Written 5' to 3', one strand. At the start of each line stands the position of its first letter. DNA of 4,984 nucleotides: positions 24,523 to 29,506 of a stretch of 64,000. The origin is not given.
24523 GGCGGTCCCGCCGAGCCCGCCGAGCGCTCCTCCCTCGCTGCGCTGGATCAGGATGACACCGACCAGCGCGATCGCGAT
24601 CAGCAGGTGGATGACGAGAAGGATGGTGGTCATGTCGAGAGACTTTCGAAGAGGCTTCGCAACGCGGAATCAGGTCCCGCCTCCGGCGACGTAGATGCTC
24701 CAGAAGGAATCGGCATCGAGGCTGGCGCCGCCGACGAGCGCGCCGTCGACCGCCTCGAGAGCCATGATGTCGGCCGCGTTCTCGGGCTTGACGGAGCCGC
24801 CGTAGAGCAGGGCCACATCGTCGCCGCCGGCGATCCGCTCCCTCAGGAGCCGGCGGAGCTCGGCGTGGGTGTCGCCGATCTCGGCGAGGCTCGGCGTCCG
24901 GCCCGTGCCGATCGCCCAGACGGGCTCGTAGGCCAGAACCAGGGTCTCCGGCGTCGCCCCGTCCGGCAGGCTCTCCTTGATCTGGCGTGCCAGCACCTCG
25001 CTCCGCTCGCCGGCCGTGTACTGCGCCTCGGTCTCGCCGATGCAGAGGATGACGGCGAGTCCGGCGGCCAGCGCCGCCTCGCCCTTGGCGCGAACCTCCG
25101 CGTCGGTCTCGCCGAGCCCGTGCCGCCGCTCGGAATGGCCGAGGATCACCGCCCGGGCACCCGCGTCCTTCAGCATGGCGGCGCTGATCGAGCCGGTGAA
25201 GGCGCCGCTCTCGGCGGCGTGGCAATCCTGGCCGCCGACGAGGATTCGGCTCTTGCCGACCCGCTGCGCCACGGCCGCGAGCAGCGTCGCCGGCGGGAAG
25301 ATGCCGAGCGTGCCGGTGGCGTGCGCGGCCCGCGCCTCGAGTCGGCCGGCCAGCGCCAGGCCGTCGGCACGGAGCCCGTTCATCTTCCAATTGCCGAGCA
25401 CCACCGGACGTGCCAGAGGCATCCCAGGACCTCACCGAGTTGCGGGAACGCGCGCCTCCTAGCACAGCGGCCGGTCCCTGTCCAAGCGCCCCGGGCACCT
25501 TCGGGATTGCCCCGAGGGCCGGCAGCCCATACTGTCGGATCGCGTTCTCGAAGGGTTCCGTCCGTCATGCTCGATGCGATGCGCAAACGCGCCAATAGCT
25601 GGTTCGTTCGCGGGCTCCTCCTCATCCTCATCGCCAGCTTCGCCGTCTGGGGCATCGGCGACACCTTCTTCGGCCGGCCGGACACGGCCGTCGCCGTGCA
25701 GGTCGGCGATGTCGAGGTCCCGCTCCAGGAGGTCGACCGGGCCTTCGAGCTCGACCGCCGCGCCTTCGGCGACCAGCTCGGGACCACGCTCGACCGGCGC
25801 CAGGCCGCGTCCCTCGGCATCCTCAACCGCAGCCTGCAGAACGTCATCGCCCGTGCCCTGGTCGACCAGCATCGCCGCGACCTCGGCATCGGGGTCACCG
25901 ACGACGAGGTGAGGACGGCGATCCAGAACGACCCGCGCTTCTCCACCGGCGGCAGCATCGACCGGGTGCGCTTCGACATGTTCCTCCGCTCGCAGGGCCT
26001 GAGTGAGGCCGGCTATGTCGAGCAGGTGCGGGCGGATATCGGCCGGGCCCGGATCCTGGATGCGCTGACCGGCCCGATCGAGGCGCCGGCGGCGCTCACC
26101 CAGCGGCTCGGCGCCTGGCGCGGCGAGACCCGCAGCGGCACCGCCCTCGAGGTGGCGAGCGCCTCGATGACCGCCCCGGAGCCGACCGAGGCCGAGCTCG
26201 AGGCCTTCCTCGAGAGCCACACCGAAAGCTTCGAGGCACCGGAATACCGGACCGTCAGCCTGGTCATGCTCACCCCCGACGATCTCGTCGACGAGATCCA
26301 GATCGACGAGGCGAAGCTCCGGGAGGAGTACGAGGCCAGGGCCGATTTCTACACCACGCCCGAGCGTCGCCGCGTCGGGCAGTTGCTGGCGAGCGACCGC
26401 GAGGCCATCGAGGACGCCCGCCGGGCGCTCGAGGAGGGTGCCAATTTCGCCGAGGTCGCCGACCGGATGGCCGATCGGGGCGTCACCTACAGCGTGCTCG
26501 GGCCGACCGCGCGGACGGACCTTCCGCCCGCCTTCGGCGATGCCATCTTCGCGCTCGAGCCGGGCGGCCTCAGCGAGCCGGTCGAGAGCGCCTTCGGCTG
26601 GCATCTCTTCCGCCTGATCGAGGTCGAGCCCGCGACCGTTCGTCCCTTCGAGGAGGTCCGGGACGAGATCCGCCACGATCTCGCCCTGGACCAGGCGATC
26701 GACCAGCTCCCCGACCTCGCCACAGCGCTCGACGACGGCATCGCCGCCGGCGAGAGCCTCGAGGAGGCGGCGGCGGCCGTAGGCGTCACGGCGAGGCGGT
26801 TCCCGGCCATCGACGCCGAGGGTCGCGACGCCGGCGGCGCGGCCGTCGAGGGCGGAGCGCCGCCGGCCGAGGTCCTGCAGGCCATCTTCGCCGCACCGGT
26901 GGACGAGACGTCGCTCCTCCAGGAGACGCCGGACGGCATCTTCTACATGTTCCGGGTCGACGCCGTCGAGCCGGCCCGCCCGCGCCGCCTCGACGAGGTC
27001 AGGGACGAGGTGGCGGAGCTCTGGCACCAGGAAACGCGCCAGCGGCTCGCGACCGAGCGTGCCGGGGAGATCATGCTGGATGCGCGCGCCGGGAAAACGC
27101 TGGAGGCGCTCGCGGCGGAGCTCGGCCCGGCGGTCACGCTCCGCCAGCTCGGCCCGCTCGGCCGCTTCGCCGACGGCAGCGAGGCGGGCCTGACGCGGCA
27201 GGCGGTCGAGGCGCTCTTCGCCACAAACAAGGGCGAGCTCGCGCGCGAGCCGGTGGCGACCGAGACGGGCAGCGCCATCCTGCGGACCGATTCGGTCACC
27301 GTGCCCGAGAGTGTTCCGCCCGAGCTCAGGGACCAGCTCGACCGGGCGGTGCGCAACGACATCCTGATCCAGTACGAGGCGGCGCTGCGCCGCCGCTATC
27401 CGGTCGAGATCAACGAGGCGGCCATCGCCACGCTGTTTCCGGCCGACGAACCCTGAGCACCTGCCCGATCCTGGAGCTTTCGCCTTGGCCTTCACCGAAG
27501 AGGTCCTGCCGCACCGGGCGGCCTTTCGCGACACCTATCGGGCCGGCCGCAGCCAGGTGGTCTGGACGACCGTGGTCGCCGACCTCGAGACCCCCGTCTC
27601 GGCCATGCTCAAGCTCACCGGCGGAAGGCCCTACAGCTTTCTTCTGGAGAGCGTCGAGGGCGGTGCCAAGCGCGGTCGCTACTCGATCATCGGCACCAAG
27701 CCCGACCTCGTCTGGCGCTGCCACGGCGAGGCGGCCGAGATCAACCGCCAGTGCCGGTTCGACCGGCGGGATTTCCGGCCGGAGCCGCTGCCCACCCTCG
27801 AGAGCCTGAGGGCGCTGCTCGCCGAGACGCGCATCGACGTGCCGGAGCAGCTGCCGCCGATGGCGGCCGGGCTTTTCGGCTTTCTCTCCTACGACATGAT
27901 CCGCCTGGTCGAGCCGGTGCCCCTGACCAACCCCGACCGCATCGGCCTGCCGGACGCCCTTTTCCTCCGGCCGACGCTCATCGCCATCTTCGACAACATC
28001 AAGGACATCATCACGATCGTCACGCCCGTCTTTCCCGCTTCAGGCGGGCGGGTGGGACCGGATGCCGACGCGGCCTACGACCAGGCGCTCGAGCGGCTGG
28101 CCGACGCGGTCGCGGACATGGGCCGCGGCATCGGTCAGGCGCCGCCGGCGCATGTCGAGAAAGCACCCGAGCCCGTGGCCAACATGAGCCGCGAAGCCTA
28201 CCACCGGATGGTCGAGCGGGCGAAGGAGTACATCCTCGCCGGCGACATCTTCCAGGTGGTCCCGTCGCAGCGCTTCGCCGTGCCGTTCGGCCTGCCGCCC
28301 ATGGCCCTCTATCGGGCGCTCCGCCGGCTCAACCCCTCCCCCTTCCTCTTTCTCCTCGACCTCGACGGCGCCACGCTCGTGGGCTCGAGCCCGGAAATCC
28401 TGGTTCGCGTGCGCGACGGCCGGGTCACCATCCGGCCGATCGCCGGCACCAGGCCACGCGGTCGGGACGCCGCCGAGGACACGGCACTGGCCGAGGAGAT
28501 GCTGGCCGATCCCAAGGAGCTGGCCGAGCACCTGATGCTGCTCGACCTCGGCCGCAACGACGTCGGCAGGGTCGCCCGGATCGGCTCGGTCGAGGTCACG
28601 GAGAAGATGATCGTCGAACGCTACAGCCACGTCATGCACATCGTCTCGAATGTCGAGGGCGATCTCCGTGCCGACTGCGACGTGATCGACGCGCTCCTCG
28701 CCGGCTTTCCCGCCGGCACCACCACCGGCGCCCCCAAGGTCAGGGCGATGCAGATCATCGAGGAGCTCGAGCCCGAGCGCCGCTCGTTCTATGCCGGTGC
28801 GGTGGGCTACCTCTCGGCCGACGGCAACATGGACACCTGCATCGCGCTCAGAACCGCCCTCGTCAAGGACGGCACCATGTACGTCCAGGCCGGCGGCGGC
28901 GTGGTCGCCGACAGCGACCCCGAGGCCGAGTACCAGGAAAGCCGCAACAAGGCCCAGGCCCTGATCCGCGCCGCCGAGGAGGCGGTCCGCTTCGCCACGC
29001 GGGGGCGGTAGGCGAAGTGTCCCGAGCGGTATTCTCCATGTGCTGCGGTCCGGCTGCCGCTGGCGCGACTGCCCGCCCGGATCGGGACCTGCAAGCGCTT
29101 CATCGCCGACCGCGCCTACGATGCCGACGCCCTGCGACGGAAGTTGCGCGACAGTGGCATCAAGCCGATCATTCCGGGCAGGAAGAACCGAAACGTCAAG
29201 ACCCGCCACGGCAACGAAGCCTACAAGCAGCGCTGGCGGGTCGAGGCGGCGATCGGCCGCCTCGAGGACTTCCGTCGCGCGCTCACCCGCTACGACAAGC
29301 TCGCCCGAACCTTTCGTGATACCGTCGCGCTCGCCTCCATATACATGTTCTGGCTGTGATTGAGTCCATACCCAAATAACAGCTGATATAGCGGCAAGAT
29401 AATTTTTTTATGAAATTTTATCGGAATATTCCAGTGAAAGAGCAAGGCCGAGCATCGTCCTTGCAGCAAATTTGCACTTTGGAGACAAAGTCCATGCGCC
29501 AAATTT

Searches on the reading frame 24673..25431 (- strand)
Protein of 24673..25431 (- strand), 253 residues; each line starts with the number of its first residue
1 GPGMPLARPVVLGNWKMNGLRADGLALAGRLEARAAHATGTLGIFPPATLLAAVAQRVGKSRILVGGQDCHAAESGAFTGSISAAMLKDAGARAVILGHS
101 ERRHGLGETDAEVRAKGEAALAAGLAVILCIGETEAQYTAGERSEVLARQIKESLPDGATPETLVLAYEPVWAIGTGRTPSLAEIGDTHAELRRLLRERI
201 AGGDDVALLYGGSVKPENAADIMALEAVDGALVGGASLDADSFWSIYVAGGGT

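Call 89: search_protein_families(library=pfam, proteins=[window:24673-25431:-], max_evalue=0.00001)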
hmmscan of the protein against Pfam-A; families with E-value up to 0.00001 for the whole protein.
window:24673-25431:- (253 aa): 1 family
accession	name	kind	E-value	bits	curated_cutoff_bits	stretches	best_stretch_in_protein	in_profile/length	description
PF00121.24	TIM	-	2.9e-80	269.8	20.1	1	9-247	1-242/245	Triosephosphate isomerase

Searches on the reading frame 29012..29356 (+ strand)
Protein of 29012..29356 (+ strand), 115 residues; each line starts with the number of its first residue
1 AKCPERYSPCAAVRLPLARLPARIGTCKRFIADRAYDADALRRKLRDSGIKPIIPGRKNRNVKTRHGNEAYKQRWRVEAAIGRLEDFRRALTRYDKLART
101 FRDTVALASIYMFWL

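Call 89: search_protein_families(library=pfam, proteins=[window:29012-29356:+], max_evalue=0.00001)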
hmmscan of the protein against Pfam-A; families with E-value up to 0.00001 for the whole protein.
window:29012-29356:+ (115 aa): 2 families
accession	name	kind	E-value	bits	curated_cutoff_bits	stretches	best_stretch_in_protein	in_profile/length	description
PF01609.27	DDE_Tnp_1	-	2.3e-12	47.6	23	1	23-112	75-199/200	Transposase DDE domain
PF13586.12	DDE_Tnp_1_2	-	1.8e-09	38.3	29.2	1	31-110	2-81/86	Transposase DDE domain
